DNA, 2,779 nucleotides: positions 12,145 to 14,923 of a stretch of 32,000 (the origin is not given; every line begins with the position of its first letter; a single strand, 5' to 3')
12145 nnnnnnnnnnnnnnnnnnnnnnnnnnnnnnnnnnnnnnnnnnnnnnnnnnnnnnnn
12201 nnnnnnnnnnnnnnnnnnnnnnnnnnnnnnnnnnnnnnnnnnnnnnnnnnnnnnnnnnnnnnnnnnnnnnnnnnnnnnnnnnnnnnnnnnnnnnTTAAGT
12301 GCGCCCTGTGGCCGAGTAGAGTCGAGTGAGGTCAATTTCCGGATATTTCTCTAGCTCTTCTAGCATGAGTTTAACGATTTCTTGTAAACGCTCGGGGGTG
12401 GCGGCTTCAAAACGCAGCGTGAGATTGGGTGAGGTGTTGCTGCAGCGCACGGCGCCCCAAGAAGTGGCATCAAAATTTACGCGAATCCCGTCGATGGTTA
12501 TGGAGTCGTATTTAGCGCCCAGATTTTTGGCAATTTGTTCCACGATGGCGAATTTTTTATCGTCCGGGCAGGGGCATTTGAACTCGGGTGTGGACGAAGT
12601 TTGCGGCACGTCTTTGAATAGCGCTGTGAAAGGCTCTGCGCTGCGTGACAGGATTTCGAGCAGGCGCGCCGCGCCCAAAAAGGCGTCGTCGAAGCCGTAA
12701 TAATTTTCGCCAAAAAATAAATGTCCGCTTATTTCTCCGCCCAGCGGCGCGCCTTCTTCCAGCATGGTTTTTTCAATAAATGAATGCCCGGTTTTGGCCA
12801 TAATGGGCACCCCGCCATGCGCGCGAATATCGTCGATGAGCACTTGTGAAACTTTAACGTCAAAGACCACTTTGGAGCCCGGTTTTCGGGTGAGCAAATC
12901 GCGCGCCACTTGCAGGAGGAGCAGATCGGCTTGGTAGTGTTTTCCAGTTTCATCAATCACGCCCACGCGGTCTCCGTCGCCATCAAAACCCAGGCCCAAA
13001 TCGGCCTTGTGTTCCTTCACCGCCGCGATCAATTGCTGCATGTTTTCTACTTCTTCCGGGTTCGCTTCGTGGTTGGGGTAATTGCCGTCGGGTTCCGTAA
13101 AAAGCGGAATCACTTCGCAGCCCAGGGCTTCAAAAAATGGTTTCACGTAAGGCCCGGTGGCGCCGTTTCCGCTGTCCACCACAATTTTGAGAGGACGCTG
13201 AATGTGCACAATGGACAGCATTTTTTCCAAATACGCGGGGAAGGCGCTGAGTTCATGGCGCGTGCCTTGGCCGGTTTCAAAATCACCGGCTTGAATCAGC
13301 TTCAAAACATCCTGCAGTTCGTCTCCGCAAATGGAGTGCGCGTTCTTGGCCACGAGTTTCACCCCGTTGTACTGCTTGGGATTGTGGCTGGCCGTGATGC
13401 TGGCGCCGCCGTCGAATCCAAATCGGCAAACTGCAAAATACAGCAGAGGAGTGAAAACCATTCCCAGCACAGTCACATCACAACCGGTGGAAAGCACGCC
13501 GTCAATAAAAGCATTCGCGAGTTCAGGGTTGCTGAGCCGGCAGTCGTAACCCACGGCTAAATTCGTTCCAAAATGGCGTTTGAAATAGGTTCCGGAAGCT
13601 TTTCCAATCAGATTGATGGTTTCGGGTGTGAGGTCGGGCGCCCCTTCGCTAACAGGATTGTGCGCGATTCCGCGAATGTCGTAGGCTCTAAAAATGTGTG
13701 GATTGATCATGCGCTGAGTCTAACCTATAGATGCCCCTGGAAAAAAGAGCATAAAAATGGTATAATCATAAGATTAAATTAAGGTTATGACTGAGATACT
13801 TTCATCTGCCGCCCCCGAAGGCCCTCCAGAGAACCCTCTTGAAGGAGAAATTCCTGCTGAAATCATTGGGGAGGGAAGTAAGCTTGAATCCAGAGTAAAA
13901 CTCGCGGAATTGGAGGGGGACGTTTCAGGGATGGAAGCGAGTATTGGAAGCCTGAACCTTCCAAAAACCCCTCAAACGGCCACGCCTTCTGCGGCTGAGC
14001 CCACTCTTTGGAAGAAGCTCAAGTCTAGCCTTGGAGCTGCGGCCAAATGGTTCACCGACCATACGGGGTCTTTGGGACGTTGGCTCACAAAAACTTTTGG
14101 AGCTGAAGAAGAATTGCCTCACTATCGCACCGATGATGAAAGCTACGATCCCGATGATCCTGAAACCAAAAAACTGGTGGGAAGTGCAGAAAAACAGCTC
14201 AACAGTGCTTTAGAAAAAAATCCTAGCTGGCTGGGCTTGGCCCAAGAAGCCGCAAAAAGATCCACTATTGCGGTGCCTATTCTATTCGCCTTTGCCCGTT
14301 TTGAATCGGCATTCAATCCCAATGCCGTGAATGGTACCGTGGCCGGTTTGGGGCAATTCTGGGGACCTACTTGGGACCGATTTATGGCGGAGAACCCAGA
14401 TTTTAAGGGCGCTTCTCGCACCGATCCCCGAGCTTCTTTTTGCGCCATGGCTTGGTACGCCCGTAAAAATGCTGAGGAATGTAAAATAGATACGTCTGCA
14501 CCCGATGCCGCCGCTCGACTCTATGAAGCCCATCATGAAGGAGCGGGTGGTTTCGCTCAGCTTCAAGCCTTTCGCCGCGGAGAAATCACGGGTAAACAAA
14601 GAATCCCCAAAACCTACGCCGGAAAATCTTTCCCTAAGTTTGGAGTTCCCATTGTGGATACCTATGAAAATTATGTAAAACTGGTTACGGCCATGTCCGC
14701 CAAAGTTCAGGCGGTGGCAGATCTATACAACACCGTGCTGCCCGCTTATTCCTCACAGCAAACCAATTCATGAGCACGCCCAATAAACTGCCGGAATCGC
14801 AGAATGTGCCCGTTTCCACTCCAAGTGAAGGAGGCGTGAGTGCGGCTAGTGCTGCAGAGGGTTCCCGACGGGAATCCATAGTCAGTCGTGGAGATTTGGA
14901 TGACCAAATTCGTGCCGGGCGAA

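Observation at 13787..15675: Overlapping lytic transglycosylase + M23 peptidase pair lacking signal peptides but sharing an N-terminal module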

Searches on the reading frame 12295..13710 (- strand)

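Call 6: search_protein_families(library=pfam, proteins=[window:12295-13710:-], max_evalue=0.01)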
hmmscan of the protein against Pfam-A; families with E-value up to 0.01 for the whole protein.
window:12295-13710:- (471 aa): 4 families
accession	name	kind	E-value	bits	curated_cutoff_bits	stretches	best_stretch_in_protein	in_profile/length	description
PF02878.22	PGM_PMM_I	-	3.1e-33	114.8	22.5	1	6-144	3-136/138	Phosphoglucomutase/phosphomannomutase, alpha/beta/alpha domain I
PF02879.22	PGM_PMM_II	-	7.9e-28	97.5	29.3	1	159-256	2-103/103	Phosphoglucomutase/phosphomannomutase, alpha/beta/alpha domain II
PF02880.22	PGM_PMM_III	-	4.2e-19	69.2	20.7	1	263-370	4-113/115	Phosphoglucomutase/phosphomannomutase, alpha/beta/alpha domain III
PF00408.26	PGM_PMM_IV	-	1.6e-07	31.7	23.1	1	376-449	1-65/68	Phosphoglucomutase/phosphomannomutase, C-terminal domain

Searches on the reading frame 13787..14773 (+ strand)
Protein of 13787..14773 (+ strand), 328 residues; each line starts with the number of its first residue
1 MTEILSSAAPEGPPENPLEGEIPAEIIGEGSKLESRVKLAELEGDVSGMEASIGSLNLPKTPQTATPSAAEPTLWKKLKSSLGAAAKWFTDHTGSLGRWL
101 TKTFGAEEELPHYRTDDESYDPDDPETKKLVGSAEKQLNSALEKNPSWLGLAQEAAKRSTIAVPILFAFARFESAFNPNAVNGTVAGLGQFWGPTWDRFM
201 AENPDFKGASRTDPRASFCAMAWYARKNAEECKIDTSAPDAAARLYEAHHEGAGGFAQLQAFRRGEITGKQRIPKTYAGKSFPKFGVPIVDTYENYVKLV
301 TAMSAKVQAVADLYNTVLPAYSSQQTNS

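Call 6: search_protein_families(library=pfam, proteins=[window:13787-14773:+], max_evalue=0.01)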
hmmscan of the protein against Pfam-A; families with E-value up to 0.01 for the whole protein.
window:13787-14773:+ (328 aa): 2 families
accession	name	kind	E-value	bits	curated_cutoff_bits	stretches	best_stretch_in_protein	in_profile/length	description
PF19489.4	SLT_4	-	2.1e-10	41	27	1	139-258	25-154/184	Transglycosylase SLT domain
PF01464.25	SLT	-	1.6e-06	28.1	21.3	1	151-233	2-84/117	Transglycosylase SLT domain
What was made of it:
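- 13787..14773 (+): Gene 1: leader plus SLT lytic transglycosylase (328 aa). Pfam SLT_4 and SLT (call 6).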

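Call 7: search_protein_families(library=ncbifam, proteins=[window:13787-14773:+], max_evalue=0.1)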
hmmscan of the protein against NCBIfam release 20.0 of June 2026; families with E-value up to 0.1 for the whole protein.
window:13787-14773:+ (328 aa): 1 family
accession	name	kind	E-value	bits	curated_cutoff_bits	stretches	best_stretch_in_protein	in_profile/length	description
NF008670.0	PRK11671.1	equivalog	0.093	11.9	375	0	147-185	191-229/359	membrane-bound lytic murein transglycosylase MltC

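Call 10: find_homologous_proteins(query=window:13787-14773:+)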
Query window:13787-14773:+ (328 aa): 5 proteins with E <= 0.001 among 6194 candidates.
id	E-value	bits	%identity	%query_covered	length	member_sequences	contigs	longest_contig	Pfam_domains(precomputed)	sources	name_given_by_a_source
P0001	1.7e-217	739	100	100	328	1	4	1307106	PF19489.5,PF01464.26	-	-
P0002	1.2e-108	381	57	98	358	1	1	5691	PF19489.5,PF01464.26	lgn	-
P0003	8.7e-75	270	52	74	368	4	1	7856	PF19489.5,PF01464.26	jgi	jgi:hypothetical protein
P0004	1.9e-73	265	53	73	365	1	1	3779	PF19489.5,PF01464.26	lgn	-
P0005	3.1e-46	176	50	58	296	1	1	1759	PF19489.5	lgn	-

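Call 14: find_encoding_contigs(protein=P0001, flank=3000, max_places=4)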
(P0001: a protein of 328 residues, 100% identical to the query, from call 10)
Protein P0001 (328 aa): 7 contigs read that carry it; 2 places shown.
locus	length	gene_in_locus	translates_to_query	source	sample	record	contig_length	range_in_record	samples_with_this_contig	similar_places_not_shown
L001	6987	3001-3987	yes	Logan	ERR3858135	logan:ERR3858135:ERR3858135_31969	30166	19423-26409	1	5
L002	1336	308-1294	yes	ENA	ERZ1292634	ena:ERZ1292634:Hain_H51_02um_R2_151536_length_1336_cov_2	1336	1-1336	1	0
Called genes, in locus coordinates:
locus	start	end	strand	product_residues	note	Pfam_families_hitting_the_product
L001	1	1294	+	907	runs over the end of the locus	-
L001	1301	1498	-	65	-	-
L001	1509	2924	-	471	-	PF02878:PGM_PMM_I, PF02879:PGM_PMM_II, PF02880:PGM_PMM_III, PF00408:PGM_PMM_IV (weak)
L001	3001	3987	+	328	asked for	PF19489:SLT_4, PF01464:SLT (weak)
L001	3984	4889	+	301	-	PF01551:Peptidase_M23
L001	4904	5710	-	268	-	PF02540:NAD_synthase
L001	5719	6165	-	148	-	PF01668:SmpB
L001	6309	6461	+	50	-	-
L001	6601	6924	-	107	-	-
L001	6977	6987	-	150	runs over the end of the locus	PF08818:DUF1801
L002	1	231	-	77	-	?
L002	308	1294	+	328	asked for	PF19489:SLT_4, PF01464:SLT (weak)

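Call 15: find_encoding_contigs(protein=P0002, flank=6000, max_places=3)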
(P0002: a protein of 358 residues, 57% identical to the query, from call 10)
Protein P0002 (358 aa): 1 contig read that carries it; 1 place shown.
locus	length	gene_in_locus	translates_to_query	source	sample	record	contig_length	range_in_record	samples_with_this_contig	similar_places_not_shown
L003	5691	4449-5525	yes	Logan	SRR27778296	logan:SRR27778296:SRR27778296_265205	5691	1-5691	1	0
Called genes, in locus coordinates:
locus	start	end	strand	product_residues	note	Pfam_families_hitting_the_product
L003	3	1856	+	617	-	?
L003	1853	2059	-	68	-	-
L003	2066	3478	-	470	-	PF02878:PGM_PMM_I, PF02879:PGM_PMM_II, PF02880:PGM_PMM_III, PF00408:PGM_PMM_IV (weak)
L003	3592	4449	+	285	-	-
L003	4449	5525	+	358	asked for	PF19489:SLT_4, PF01464:SLT (weak)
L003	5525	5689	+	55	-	?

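Call 16: find_encoding_contigs(protein=P0003, flank=8000, max_places=3)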
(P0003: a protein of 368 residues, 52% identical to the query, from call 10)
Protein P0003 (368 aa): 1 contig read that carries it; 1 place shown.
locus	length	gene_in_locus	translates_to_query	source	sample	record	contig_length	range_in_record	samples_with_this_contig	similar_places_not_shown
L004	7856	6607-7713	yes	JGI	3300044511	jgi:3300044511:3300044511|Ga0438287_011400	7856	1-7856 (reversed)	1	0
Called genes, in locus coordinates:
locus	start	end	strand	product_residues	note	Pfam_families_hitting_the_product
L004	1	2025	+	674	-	?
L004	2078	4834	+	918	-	-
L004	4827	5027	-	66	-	-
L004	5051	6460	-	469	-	PF02878:PGM_PMM_I, PF02879:PGM_PMM_II, PF02880:PGM_PMM_III, PF00408:PGM_PMM_IV (weak)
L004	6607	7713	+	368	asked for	PF19489:SLT_4, PF01464:SLT (weak)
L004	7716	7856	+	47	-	?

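Call 22: find_related_loci(query=A1, collection=genome_contigs, flank=8000)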
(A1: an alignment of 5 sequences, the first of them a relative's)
Query A1 (328 aa) in genome_contigs; peptide patterns used: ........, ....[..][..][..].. (x = any residue, [..] = any of these).
74 stretches matched a pattern; 1 encode a relative of the query (tblastn E <= 1e-3); 1 distinct loci.
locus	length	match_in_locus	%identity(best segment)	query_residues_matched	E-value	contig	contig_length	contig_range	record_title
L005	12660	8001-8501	27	136-255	1e-9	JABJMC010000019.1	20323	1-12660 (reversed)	MAG: Candidatus Peregrinibacteria bacterium isolate SI075_bin129 k141_1010837, whole genome shotgun sequence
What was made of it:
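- Tried and rejected: GTDB genome scan with the SLT alignment (call 22).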

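Call 69: find_related_loci(query=A1, collection=viral_contigs, flank=5000)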
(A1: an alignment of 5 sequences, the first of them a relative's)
Query A1 (328 aa) in viral_contigs; peptide patterns used: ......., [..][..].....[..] (x = any residue, [..] = any of these).
108 stretches matched a pattern, but none encodes a relative of the query by tblastn (E <= 1e-3).

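Call 71: search_protein_families(library=phrogs, proteins=[P0001], max_evalue=0.01)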
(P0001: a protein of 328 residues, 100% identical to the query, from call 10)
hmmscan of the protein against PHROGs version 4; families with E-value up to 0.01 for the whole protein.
P0001 (328 aa): 4 families
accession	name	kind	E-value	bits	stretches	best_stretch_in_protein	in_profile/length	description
phrog_4067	-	other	2.7e-08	33.6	1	153-259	675-787/980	transglycosylase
phrog_3201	-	tail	9.6e-08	31.1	1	154-256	2027-2137/2408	tail fiber protein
phrog_342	-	head and packaging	2e-07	30.4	1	147-293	14-151/1235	internal virion protein with endolysin domain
phrog_669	-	lysis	0.0003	19.2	1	152-238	925-1005/1946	endolysin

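Call 83: predict_structure(alignment_id=A8)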
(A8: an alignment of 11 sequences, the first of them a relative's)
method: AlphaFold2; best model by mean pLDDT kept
length: 328 residues; sequences in the alignment: 11
mean_pLDDT: 75.6   pTM: 0.63
mean pLDDT of the five models: 75.6, 74.8, 73.6, 70.3, 68.4
residues with pLDDT >= 90: 160; 70-90: 44; 50-70: 51; < 50: 73
segments of 3 or more residues with pLDDT < 50: 1-23, 28-31, 44-76, 105-107
pLDDT, mean of each block of 10 residues (from residue 1): 39 43 47 53 43 39 37 46 55 59 53 54 85 95 96 97 97 92 83 90 96 95 96 95 94 90 91 94 93 95 94 93 64
secondary structure, 60 per line:
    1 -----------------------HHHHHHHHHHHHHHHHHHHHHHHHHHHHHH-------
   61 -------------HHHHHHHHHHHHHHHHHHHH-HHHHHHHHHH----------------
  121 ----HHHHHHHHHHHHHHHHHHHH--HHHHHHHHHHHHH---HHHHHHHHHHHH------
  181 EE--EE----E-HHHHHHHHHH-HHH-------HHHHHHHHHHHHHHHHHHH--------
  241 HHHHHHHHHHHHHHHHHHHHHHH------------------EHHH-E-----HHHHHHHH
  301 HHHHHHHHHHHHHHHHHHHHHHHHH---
elements in order: H24-53 H74-93 H95-104 H125-144 H147-159 H163-174 H193-202 H214-232 H241-263 H293-325
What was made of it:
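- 13787..14002 (+): Gene 1 leader, part A (aa 1-72): acidic, Pro/Ala/Ser/Thr/Gly-rich region with a predicted helix at aa 24-53. AF2 helix 24-53 at low confidence (call 83).
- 14003..14101 (+): Gene 1 leader, part B (aa 73-105): Trp/Phe-rich amphipathic helix-turn-helix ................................, ending in the conserved Gly. AF2 helices 74-93 and 95-104 (call 83).
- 14102..14158 (+): Gene 1 acidic linker (aa 106-124, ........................). No regular secondary structure and pLDDT about 50-55 in AF2 (call 83).
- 14159..14761 (+): SLT catalytic domain (aa 125-325); catalytic Glu173 at 14303-14305. pLDDT above 90 (call 83).
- On SLT / GH23 family-1 lytic transglycosylase (gene 1 catalytic domain): AF2 pLDDT exceeds 90 for residues 125-325 (call 83).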

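Call 86: fold_search(model_id=the predicted structure, library=pdb)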
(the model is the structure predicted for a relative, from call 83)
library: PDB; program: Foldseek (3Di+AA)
matches with E <= 10: 208; with E <= 0.001: 4
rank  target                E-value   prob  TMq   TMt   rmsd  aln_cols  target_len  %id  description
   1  3bkh                  2.9e-04  1.00  0.35  0.42   5.6       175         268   23  Crystal structure of the bacteriophage phiKZ lytic transglycosylase, gp144 (released 2008-01-08)
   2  4owd                  6.7e-04  1.00  0.38  0.30   7.1       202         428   16  Crystal structure of MltF from Pseudomonas aeruginosa complexed with cysteine (released 2015-03-18)
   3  5a5x_A                8.9e-04  1.00  0.37  0.30  16.6       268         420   16  Crystal Structure of Se-Met MltF from Pseudomonas aeruginosa (released 2016-10-12)
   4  6gi4                  9.8e-04  1.00  0.35  0.57   6.7       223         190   15  Structure of Lytic Transglycosylase MltE mutant S75A from E.coli (released 2018-10-10)
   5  5aa3_A                1.0e-03  1.00  0.38  0.31  15.8       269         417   16  Crystal structure of MltF from Pseudomonas aeruginosa in the presence of tetrasaccharide and tetrapeptide (released 2016-10-12)
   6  4p0g_A                1.2e-03  1.00  0.37  0.29   7.0       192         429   16  Crystal structure of MltF from Pseudomonas aeruginosa complexed with bulgecin and muropeptide (released 2015-03-18)
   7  5aa3_I                1.2e-03  1.00  0.36  0.29  15.7       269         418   16  Crystal structure of MltF from Pseudomonas aeruginosa in the presence of tetrasaccharide and tetrapeptide (released 2016-10-12)
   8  4oz9                  1.2e-03  1.00  0.36  0.29   7.0       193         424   17  Crystal structure of MltF from Pseudomonas aeruginosa complexed with isoleucine (released 2015-03-18)
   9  5aa4_B                1.4e-03  1.00  0.35  0.29   7.1       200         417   17  Crystal structure of MltF from Pseudomonas aeruginosa in complex with cell-wall tetrapeptide (released 2016-10-12)
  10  6gi3                  1.4e-03  1.00  0.35  0.57   6.7       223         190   15  Structure of Lytic Transglycosylase MltE mutant S73A from E.coli (released 2018-10-10)
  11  5aa1_A                1.6e-03  1.00  0.37  0.30   6.8       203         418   16  Crystal structure of MltF from Pseudomonas aeruginosa in complex with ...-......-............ (released 2016-10-12)
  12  5aa2_C                2.0e-03  1.00  0.36  0.29  16.6       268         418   16  Crystal structure of MltF from Pseudomonas aeruginosa in complex with NAM-pentapeptide. (released 2016-10-12)
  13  4oxv                  2.2e-03  1.00  0.37  0.29   6.5       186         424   18  Crystal structure of MltF from Pseudomonas aeruginosa complexed with valine (released 2015-03-18)
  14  6ghz_A                2.3e-03  1.00  0.34  0.55   7.9       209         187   18  Structure of Lytic Transglycosylase MltE mutant Y192F from E.coli (released 2018-10-31)
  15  8rhf_B                2.6e-03  1.00  0.36  0.36   8.4       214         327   18  Lytic Transglycosylase MltD of Pseudomonas aeruginosa bound to the Natural Product Bulgecin A, with two LysM domains (released 2024-04-17)
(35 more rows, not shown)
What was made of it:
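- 14159..14761 (+): Foldseek best matches are phiKZ gp144, MltF and MltE (call 86).
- On SLT / GH23 family-1 lytic transglycosylase (gene 1 catalytic domain): Foldseek matches phiKZ gp144 (E=2.9e-4), MltF and MltE (call 86).
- The nearest structural and profile relatives of both catalytic domains include phage enzymes: phiKZ gp144, and PHROG endolysin, virion-protein and tape-measure families (calls 71, 86).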
